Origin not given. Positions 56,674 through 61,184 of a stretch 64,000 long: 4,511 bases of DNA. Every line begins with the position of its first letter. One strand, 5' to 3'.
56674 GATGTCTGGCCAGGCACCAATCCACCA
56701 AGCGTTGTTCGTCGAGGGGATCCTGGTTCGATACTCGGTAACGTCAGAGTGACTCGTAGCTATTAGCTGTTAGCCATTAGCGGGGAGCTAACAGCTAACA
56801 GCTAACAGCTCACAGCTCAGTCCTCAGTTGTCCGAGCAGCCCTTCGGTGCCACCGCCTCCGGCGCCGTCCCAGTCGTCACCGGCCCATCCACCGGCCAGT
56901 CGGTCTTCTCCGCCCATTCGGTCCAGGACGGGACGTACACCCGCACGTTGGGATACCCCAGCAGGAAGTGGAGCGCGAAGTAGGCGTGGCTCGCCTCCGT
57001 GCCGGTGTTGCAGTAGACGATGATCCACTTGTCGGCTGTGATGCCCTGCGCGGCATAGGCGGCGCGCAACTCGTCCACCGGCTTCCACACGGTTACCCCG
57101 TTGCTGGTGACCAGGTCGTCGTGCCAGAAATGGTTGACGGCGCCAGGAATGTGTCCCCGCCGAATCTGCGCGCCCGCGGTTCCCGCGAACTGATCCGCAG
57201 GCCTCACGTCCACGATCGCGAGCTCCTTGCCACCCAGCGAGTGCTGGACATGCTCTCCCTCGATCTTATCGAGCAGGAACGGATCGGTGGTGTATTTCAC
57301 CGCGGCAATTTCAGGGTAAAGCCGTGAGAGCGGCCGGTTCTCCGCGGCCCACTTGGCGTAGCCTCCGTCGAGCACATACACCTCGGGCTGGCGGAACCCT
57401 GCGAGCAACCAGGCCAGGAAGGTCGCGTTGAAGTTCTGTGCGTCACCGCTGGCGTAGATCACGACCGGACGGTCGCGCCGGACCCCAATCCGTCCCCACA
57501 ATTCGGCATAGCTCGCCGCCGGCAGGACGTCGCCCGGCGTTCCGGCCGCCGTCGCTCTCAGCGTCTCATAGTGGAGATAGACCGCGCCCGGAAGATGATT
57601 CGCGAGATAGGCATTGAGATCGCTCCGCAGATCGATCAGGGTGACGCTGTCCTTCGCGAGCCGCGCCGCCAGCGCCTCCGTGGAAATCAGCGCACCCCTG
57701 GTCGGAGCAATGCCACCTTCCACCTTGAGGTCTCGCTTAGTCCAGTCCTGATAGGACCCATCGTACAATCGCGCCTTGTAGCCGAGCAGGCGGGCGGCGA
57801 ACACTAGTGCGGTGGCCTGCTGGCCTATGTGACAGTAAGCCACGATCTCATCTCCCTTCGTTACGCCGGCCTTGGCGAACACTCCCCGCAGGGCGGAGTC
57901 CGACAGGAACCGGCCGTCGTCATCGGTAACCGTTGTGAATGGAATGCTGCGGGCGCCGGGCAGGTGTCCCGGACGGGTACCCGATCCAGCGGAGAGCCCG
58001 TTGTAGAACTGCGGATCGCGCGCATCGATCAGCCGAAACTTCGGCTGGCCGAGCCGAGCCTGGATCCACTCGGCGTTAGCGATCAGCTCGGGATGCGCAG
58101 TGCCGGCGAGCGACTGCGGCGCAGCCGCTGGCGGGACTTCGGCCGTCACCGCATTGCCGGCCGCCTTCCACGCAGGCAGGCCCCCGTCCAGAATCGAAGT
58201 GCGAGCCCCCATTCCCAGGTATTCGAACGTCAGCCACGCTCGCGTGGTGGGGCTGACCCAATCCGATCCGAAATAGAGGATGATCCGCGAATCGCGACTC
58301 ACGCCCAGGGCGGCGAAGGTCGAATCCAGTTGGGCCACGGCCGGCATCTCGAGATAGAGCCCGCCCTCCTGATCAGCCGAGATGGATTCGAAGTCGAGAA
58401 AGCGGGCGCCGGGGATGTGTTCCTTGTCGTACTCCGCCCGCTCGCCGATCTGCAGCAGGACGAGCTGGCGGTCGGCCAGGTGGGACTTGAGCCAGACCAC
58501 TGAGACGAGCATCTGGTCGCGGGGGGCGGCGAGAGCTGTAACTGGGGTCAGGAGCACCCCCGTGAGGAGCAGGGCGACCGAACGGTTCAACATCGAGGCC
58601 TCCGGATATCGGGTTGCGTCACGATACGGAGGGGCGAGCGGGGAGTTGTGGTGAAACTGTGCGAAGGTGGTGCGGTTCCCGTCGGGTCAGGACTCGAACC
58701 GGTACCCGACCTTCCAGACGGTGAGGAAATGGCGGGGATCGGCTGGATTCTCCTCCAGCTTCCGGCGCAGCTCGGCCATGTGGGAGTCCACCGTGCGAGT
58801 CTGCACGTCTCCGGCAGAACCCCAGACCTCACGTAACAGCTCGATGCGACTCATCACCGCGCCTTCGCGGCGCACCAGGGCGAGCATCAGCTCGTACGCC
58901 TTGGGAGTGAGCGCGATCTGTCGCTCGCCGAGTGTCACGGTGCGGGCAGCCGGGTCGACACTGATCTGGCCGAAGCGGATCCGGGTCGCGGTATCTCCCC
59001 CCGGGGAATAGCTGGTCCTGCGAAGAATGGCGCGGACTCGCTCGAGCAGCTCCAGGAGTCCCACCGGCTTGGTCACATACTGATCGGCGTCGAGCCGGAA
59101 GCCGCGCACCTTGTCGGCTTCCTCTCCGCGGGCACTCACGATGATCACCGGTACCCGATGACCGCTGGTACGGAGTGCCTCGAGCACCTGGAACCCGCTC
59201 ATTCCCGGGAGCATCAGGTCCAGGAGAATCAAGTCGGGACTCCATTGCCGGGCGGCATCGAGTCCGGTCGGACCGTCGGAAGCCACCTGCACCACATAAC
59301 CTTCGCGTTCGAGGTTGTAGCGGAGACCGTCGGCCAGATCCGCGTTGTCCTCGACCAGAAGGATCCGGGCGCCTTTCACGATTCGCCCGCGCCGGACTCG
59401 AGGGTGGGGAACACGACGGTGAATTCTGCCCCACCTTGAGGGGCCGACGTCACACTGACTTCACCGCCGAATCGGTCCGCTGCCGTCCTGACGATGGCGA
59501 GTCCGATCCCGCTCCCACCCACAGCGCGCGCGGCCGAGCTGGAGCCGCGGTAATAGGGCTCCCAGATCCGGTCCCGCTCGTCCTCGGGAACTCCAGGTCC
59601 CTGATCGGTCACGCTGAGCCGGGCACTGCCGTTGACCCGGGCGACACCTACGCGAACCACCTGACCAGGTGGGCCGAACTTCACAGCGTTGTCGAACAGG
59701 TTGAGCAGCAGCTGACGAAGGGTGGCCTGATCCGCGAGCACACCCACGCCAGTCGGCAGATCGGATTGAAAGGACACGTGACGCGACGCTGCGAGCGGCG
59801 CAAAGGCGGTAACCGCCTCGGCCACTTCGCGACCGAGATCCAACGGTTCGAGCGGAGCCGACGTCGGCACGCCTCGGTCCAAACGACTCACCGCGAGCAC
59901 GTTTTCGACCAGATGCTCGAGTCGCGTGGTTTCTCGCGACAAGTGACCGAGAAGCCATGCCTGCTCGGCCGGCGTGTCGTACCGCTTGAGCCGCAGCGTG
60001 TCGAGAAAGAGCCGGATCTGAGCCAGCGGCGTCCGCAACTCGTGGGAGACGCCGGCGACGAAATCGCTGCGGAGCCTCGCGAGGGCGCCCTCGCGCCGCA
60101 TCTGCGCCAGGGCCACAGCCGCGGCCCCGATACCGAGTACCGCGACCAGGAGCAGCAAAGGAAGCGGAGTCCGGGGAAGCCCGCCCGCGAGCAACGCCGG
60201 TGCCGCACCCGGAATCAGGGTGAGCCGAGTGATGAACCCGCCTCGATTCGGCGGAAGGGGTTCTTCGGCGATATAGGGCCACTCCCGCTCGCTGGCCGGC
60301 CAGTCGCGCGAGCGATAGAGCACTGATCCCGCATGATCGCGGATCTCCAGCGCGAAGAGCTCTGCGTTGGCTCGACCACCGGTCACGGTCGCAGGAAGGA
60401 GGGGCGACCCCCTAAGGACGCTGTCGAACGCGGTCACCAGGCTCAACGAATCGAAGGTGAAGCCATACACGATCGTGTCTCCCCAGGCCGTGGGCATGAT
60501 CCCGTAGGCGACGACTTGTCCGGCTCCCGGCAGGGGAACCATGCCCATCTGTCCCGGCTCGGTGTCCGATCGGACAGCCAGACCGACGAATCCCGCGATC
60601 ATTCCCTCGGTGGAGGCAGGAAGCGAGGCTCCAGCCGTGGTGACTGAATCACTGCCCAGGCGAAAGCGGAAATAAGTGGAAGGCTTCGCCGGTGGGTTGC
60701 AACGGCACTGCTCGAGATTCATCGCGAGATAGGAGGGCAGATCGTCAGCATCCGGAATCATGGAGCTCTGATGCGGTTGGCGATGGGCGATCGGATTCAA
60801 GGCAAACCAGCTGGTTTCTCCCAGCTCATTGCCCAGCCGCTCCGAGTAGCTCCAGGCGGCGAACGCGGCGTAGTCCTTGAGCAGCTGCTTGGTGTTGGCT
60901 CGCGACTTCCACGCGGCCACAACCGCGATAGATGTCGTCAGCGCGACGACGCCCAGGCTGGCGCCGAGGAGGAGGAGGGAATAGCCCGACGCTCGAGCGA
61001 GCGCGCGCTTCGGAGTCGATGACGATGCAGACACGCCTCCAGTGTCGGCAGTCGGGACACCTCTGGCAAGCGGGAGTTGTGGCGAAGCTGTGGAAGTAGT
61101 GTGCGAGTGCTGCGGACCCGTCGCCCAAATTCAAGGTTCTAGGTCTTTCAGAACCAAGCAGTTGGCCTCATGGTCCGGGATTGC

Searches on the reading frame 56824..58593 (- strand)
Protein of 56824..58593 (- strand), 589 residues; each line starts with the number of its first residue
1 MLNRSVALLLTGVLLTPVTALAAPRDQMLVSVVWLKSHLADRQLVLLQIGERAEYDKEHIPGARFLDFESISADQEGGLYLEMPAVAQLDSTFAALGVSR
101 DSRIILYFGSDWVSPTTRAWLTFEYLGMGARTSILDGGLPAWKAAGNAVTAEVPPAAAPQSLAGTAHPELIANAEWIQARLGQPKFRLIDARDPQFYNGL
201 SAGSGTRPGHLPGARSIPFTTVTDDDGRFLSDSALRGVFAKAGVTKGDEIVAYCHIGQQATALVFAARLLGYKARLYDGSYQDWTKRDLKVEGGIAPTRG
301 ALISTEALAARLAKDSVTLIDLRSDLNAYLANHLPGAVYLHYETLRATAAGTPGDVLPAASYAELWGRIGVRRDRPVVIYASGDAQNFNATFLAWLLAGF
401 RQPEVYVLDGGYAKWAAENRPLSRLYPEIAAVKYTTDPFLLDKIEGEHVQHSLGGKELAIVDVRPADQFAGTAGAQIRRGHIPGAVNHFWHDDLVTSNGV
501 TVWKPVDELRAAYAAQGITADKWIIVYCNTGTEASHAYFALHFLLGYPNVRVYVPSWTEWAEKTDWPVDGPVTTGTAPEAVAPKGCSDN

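Call 49: search_protein_families(library=pfam, proteins=[window:56824-58593:-], max_evalue=0.01)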
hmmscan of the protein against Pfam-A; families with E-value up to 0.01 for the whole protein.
window:56824-58593:- (589 aa): 1 family
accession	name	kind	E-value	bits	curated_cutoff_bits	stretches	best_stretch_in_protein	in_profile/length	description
PF00581.25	Rhodanese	-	1.5e-62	208.9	22.2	4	452-562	8-101/102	Rhodanese-like domain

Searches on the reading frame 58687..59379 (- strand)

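Call 49: search_protein_families(library=pfam, proteins=[window:58687-59379:-], max_evalue=0.01)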
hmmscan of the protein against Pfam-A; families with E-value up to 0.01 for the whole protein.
window:58687-59379:- (230 aa): 2 families
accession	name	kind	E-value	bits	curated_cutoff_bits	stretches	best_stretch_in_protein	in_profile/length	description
PF00072.30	Response_reg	-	3.8e-28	98.3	30.2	1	6-116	1-111/111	Response regulator receiver domain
PF00486.34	Trans_reg_C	-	1.6e-24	86.2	26.2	1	153-228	2-77/77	Transcriptional regulatory protein, C terminal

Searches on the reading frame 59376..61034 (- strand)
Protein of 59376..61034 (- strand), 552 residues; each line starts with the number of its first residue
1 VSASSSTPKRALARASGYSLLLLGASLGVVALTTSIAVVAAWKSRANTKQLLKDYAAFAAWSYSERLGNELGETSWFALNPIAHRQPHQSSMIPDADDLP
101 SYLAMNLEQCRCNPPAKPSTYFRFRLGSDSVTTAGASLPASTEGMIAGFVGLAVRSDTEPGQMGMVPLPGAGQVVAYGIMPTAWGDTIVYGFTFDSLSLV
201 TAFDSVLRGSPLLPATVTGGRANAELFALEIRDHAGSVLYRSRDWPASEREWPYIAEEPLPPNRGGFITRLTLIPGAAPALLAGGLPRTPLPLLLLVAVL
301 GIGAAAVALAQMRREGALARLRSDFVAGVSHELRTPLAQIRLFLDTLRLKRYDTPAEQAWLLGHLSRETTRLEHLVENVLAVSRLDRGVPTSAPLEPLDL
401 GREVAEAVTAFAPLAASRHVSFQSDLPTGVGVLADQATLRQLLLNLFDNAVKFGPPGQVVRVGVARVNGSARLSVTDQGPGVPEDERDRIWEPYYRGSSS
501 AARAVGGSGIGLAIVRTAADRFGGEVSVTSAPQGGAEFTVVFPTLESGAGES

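Call 49: search_protein_families(library=pfam, proteins=[window:59376-61034:-], max_evalue=0.01)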
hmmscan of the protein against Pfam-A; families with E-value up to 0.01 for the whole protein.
window:59376-61034:- (552 aa): 3 families
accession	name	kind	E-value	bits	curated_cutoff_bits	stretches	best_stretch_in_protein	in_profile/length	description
PF02518.31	HATPase_c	-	7.9e-27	94.3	26.4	1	435-544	2-109/111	Histidine kinase-, DNA gyrase B-, and HSP90-like ATPase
PF00512.31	HisKA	-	9e-16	58.1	26.9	1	322-388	2-66/66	His Kinase A (phospho-acceptor) domain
PF13581.12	HATPase_c_2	-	0.0013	19.2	27.4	1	449-525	42-113/127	Histidine kinase-like ATPase domain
